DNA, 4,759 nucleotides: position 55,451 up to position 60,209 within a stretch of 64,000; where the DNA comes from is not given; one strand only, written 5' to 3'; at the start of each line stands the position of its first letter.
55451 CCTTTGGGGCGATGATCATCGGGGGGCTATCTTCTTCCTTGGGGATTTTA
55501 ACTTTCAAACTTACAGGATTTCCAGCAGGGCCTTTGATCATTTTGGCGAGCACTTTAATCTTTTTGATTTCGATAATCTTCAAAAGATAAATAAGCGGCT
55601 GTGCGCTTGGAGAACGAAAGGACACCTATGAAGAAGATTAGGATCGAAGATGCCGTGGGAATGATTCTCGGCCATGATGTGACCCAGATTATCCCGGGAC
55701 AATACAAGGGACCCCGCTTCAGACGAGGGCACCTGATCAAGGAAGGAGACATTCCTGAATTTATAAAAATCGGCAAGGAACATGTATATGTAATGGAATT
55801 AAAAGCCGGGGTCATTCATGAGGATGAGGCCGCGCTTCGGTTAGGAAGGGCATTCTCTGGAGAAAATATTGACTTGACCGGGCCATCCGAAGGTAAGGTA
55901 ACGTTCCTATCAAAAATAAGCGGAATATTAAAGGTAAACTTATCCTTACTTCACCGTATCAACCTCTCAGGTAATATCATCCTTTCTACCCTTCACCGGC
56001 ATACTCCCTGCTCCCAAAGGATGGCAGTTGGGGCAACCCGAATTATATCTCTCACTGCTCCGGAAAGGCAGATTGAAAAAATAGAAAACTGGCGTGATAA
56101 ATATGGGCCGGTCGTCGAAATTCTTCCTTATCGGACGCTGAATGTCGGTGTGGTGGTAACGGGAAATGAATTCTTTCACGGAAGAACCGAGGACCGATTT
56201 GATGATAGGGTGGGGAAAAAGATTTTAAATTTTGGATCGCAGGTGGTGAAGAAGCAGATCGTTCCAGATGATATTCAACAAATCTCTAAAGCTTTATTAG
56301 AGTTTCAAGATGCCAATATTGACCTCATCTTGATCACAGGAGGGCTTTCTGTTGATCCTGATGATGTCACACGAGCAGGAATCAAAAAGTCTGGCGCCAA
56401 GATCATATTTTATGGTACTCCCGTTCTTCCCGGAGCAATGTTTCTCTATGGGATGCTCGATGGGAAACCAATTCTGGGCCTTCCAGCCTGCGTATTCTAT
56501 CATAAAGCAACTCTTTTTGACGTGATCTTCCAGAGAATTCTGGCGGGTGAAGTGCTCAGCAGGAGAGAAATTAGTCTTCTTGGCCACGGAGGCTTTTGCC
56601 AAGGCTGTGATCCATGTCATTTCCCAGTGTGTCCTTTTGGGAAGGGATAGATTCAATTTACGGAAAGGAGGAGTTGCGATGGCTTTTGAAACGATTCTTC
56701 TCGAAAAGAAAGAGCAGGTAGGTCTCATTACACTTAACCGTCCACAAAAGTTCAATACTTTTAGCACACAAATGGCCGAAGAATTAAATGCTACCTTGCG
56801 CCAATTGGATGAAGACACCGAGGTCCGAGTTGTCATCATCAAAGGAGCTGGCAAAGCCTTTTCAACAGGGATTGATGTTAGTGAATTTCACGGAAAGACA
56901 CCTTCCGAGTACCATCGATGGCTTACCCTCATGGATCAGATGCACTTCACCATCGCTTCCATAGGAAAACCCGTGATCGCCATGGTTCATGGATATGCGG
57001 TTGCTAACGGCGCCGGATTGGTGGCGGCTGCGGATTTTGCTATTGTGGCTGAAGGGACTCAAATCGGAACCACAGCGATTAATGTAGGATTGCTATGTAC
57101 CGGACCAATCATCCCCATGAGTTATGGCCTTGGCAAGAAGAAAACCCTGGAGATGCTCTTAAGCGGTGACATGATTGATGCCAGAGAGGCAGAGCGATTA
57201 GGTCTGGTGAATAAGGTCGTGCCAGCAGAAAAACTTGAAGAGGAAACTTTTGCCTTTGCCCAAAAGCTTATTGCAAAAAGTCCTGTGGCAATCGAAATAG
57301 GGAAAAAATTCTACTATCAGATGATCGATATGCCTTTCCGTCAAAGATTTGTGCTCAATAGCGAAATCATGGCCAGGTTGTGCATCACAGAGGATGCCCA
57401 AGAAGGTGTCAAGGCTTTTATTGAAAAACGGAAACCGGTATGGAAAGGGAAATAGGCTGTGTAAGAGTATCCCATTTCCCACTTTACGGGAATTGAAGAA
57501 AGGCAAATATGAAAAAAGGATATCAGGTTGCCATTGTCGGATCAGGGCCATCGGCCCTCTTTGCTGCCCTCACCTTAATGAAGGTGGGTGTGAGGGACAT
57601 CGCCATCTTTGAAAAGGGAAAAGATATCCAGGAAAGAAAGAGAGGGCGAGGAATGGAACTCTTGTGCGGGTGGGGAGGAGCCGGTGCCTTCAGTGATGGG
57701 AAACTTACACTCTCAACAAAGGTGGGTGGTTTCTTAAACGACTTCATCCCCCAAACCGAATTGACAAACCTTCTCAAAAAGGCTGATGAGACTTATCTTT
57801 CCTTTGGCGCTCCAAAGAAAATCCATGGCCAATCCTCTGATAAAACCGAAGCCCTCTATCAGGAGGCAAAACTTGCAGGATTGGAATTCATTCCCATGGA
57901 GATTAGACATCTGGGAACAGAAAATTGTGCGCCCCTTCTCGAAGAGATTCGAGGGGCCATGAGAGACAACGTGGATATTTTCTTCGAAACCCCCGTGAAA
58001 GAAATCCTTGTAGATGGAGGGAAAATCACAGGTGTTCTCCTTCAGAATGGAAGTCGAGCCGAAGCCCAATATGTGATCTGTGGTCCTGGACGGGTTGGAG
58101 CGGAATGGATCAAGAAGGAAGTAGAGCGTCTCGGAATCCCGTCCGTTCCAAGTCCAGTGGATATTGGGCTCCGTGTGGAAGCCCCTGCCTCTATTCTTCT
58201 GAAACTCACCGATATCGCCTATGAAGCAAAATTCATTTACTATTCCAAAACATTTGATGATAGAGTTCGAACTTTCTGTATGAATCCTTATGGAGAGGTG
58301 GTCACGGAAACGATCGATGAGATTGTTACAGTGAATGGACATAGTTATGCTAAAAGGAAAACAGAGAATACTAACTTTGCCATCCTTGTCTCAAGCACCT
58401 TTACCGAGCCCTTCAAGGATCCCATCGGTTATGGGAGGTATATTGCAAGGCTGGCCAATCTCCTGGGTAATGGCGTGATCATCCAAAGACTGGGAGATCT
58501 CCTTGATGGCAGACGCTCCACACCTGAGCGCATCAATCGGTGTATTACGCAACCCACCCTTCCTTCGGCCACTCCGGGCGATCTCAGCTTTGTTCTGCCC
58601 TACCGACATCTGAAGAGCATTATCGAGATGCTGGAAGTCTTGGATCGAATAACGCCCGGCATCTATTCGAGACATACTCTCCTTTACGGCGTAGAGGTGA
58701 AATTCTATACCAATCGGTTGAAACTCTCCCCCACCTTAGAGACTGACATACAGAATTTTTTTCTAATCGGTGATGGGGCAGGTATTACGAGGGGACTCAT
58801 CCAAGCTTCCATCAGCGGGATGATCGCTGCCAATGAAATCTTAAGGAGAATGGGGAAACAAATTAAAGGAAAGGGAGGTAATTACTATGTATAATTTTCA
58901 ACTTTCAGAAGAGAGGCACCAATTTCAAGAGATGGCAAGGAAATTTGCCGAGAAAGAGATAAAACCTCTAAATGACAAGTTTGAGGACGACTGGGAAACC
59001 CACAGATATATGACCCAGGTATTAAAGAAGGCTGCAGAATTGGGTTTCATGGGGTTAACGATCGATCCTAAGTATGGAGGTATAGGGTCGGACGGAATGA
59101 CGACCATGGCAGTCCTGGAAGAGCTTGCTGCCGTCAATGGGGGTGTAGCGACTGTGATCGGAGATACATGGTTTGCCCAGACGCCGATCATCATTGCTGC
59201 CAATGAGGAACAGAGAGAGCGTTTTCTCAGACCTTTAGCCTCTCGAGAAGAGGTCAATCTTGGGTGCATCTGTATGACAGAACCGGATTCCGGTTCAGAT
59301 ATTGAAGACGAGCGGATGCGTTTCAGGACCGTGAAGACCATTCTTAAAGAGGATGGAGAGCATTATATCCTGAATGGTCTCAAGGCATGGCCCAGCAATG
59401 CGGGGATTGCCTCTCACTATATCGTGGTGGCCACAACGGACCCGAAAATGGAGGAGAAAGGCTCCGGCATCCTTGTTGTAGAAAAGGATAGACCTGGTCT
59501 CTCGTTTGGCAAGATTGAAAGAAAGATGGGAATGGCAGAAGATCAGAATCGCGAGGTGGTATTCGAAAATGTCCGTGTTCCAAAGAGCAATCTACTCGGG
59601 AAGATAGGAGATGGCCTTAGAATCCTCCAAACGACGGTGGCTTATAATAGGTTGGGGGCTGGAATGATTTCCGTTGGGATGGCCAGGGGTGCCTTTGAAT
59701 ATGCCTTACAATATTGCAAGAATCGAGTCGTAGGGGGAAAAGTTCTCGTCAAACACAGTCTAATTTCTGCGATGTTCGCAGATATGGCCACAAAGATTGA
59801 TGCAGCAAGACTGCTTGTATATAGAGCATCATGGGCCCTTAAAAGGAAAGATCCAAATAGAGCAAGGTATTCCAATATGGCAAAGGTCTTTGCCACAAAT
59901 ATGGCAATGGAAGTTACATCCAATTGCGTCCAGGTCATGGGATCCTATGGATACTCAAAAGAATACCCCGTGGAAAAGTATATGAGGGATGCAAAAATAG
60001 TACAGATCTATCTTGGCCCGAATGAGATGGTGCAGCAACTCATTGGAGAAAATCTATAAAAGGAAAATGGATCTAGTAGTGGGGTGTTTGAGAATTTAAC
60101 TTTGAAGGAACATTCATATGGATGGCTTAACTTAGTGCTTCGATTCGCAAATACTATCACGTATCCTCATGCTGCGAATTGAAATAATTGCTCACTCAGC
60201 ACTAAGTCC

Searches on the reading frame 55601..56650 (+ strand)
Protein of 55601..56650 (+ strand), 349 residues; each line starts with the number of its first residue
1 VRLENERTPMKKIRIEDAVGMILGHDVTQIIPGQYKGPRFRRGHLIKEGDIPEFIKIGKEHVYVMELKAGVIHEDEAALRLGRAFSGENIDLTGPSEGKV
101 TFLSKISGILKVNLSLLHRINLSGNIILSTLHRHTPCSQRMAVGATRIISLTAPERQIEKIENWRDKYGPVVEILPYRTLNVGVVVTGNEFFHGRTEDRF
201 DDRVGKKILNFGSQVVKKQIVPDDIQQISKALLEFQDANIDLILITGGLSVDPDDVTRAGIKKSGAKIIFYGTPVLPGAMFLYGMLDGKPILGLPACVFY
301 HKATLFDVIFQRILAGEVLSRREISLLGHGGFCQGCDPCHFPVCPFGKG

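Call 13: search_protein_families(library=ncbifam, proteins=[window:55601-56650:+])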
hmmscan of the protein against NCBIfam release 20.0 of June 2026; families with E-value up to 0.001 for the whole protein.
window:55601-56650:+ (349 aa): 15 families
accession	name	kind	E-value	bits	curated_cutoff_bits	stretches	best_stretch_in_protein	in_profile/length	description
TIGR00177.1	molyb_syn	domain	9.6e-16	58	85.35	1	180-296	2-133/148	molybdenum cofactor synthesis domain-containing protein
NF011067.0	PRK14497.1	equivalog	2.6e-11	42.8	536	1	207-324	214-328/546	putative molybdopterin biosynthesis protein MoeA/unknown domain fusion protein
NF011068.0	PRK14498.1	equivalog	3.8e-11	41.8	534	1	177-295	184-307/647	molybdopterin biosynthesis protein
NF002947.1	PRK03604.1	equivalog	3.3e-10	39.7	285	1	182-264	148-230/301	bifunctional molybdenum cofactor biosynthesis protein MoaC/MoaB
NF002291.0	PRK01215.1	equivalog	1.9e-09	37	293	1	183-263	7-86/264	nicotinamide mononucleotide deamidase-related protein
NF007960.1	PRK10680.1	equivalog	1.5e-08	33.8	440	1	177-295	171-294/401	molybdopterin molybdotransferase MoeA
NF001813.0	PRK00549.1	equivalog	1.6e-07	30.7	379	1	182-262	3-82/414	competence/damage-inducible protein A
NF002977.0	PRK03670.1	equivalog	6e-07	29.1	305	1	184-264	5-85/252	competence damage-inducible protein A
NF011060.0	PRK14491.1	equivalog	3.7e-06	25.7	532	1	208-296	404-490/598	bifunctional molybdopterin-guanine dinucleotide biosynthesis adaptor protein MobB/molybdopterin molybdotransferase MoeA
TIGR02667.1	moaB_proteo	equivalog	7.5e-06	25.7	222.4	1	196-261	19-85/163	molybdenum cofactor biosynthesis protein B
NF050098.1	MoeA_actino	exception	9.1e-06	24.7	560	1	208-296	210-297/400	molybdopterin molybdotransferase MoeA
NF045515.2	Glp_gephyrin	equivalog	6.4e-05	21.9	475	1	211-296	213-298/403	molybdotransferase-like divisome protein Glp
TIGR00200.1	cinA_nterm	subfamily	8.7e-05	21.4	243.15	1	181-261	3-82/414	CinA family nicotinamide mononucleotide deamidase-related protein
NF006932.0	PRK09417.1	equivalog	0.00026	20.5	158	1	181-259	5-86/193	molybdopterin adenylyltransferase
NF002978.0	PRK03673.1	equivalog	0.00059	18.8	496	1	180-269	2-91/398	nicotinamide mononucleotide deamidase-related protein YfaY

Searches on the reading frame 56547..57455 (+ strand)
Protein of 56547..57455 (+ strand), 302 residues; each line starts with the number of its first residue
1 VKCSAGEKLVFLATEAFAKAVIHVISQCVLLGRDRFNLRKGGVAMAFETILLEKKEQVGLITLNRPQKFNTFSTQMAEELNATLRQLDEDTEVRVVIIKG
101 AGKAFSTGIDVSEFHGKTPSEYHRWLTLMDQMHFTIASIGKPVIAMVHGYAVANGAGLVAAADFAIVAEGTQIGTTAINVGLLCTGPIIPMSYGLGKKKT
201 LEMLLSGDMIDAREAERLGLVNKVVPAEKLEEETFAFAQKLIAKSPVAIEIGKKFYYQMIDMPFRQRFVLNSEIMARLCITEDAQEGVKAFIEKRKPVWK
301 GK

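Call 13: search_protein_families(library=ncbifam, proteins=[window:56547-57455:+])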
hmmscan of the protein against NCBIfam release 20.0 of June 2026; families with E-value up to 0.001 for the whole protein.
window:56547-57455:+ (302 aa): 70 families (the best 25 are shown)
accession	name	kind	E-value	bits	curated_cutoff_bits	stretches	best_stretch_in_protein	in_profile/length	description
NF006008.0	PRK08139.1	equivalog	1.6e-77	260.7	313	1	49-301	12-265/266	enoyl-CoA hydratase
NF051848.1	EnCoAHydtEchA19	equivalog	8.1e-57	192.7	400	1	50-302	2-258/258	enoyl-CoA hydratase EchA19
NF006100.0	PRK08252.1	subfamily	7.3e-51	173.2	282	1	48-302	3-254/254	crotonase/enoyl-CoA hydratase family protein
NF005073.0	PRK06495.1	subfamily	1.2e-50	172.2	296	1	49-302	5-257/257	enoyl-CoA hydratase/isomerase family protein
NF004517.0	PRK05862.1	equivalog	2.6e-50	171.3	396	1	45-300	1-255/257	enoyl-CoA hydratase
NF004475.0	PRK05809.1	subfamily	1.4e-49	168.9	394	1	45-301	1-259/260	short-chain-enoyl-CoA hydratase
NF006007.0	PRK08138.1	subfamily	2.1e-48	165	355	1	50-302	9-261/261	enoyl-CoA hydratase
NF042430.2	EnCoAhydt_DpgD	equivalog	1.5e-46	159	400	1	53-301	2-257/258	enoyl-CoA-hydratase DpgD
NF005803.0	PRK07658.1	equivalog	2e-46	158.5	313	1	49-302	3-257/257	enoyl-CoA hydratase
NF007239.0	PRK09674.1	equivalog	1.1e-45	156.1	371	1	48-302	4-257/257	2,3-dehydroadipyl-CoA hydratase PaaF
NF004781.0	PRK06127.1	subfamily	1.5e-45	156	291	1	47-302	10-269/269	enoyl-CoA hydratase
NF004796.0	PRK06144.1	subfamily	2.2e-45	155.2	272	1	48-302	8-262/262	enoyl-CoA hydratase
NF006109.0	PRK08260.1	subfamily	3.9e-45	154.4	320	1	45-301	1-277/296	enoyl-CoA hydratase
NF005802.0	PRK07657.1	equivalog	1.8e-44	152.2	363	1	54-302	10-260/260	enoyl-CoA hydratase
NF004634.0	PRK05980.1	equivalog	2e-42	145.4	375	1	48-300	3-261/263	crotonase/enoyl-CoA hydratase family protein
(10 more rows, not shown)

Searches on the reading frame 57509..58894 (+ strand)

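Call 13: search_protein_families(library=ncbifam, proteins=[window:57509-58894:+])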
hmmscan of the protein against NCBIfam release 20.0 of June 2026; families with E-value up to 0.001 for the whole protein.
window:57509-58894:+ (461 aa): 2 families
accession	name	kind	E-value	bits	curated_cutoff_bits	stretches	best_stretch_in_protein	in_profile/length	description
NF045637.1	carotdesatCrtDProt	equivalog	3.2e-05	22.7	580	0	150-191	232-273/485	1-hydroxycarotenoid 3,4-desaturase CrtD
NF009478.0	PRK12844.1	equivalog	0.00052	18.5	789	0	148-180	218-250/559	3-ketosteroid-delta-1-dehydrogenase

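Call 30: search_protein_families(library=pfam, proteins=[window:57509-58894:+])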
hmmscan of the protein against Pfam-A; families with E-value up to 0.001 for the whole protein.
window:57509-58894:+ (461 aa): 6 families
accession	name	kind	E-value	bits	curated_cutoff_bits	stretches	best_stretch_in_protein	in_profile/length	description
PF21688.3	FAD-depend_C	-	2.1e-13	51.4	27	1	249-397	42-195/197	FAD-dependent protein, C-terminal domain-like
PF00890.30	FAD_binding_2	-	1.2e-06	28.4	20.4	0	136-202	141-210/414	FAD binding domain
PF01134.28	GIDA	-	1.2e-06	28.3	22.1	0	359-448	304-387/391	Glucose inhibited division protein A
PF01266.30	DAO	-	3.4e-06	27.3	27.9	1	7-195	2-205/353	FAD dependent oxidoreductase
PF01494.25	FAD_binding_3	-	4.5e-06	26.6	22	1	5-194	2-158/349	FAD binding domain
PF07992.20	Pyr_redox_2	-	1.8e-05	24.8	26.1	0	5-38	1-33/291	Pyridine nucleotide-disulphide oxidoreductase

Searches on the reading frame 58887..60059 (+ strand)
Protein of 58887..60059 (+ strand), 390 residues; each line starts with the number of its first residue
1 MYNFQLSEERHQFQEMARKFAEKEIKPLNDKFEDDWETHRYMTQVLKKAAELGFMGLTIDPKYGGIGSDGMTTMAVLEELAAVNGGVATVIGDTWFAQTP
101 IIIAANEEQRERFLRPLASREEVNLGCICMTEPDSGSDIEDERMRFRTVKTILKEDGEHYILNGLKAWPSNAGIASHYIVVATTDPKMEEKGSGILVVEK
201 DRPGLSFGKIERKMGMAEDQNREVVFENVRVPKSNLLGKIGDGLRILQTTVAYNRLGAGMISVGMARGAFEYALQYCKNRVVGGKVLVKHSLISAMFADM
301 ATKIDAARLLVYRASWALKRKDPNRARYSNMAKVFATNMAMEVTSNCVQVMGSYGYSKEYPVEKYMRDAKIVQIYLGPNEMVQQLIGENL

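Call 13: search_protein_families(library=ncbifam, proteins=[window:58887-60059:+])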
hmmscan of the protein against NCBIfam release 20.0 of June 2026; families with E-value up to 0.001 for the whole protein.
window:58887-60059:+ (390 aa): 23 families
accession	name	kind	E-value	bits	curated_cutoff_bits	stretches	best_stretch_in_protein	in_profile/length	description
NF042972.1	AcrlCoAredClosAcrC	equivalog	8.2e-90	301.2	640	1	3-387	2-373/378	acryloyl-CoA reductase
NF045552.1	GlutCoADH_Des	equivalog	3.9e-74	250.2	470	1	3-386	2-375/387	glutaryl-CoA dehydrogenase Acd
NF043006.1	CyhCrbnylCoADH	equivalog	7e-74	249.1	650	1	7-386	5-371/380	cyclohexane-1-carbonyl-CoA dehydrogenase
NF058590.1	AcCoDHFadEBacil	equivalog_domain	8.5e-70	235.9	600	1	6-388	21-408/586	acyl-CoA dehydrogenase FadE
NF042439.1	SulpropCoADesulf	equivalog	9.2e-61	205.7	600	1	14-389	1-369/379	3-sulfinopropanoyl-CoA desulfinase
NF053553.1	prodigi_MBC_PigA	equivalog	3.5e-52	177.8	500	1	3-389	2-378/381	prodigiosin MBC biosynthesis dehydrogenase PigA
NF045652.1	ProlPCPDhRedW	equivalog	2.5e-51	174.7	650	1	9-384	3-367/376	L-prolyl-[peptidyl-carrier protein] dehydrogenase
NF008997.0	PRK12341.1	equivalog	4.7e-51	174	537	1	3-384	2-370/382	acyl-CoA dehydrogenase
NF002885.1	PRK03354.1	equivalog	7.7e-45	153.5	540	1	3-382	2-365/378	crotonobetainyl-CoA dehydrogenase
TIGR03207.1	cyc_hxne_CoA_dh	equivalog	1.4e-39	135.9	575.35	1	6-387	1-368/372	cyclohexanecarboxyl-CoA dehydrogenase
NF052270.1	Staph_DH_FadE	equivalog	7.2e-31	107.3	600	1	79-389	94-392/400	acyl-CoA dehydrogenase FadE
NF049984.1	Rv1679_FadE16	equivalog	1.6e-27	96.7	600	1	40-374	24-349/371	Rv1679 family acyl-CoA dehydrogenase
TIGR04022.1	sulfur_SfnB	equivalog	2.8e-20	72.6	430.9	1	33-371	27-361/391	SfnB family sulfur acquisition oxidoreductase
TIGR03204.1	pimC_large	equivalog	3.7e-18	65.6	623.85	1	6-353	4-341/395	pimeloyl-CoA dehydrogenase large subunit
NF008594.0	PRK11561.1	equivalog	1.6e-16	59.8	545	1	127-378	181-427/540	isovaleryl-CoA dehydrogenase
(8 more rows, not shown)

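Call 34: find_encoding_contigs(protein=window:58887-60059:+, flank=10000, max_places=2)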
Protein window:58887-60059:+ (390 aa): 4 contigs read that carry it; 1 place shown.
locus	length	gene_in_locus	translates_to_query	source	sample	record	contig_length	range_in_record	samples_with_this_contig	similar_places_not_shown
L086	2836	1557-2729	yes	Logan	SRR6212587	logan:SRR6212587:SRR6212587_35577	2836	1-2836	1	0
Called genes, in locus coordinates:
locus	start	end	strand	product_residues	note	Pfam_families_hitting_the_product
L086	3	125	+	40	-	?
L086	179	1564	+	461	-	PF00890:FAD_binding_2 (faint), PF01134:GIDA (faint), PF01266:DAO (faint), PF01494:FAD_binding_3 (faint), PF07992:Pyr_redox_2 (faint), PF21688:FAD-depend_C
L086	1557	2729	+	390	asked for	PF02771:Acyl-CoA_dh_N, PF02770:Acyl-CoA_dh_M, PF00441:Acyl-CoA_dh_1, PF08028:Acyl-CoA_dh_2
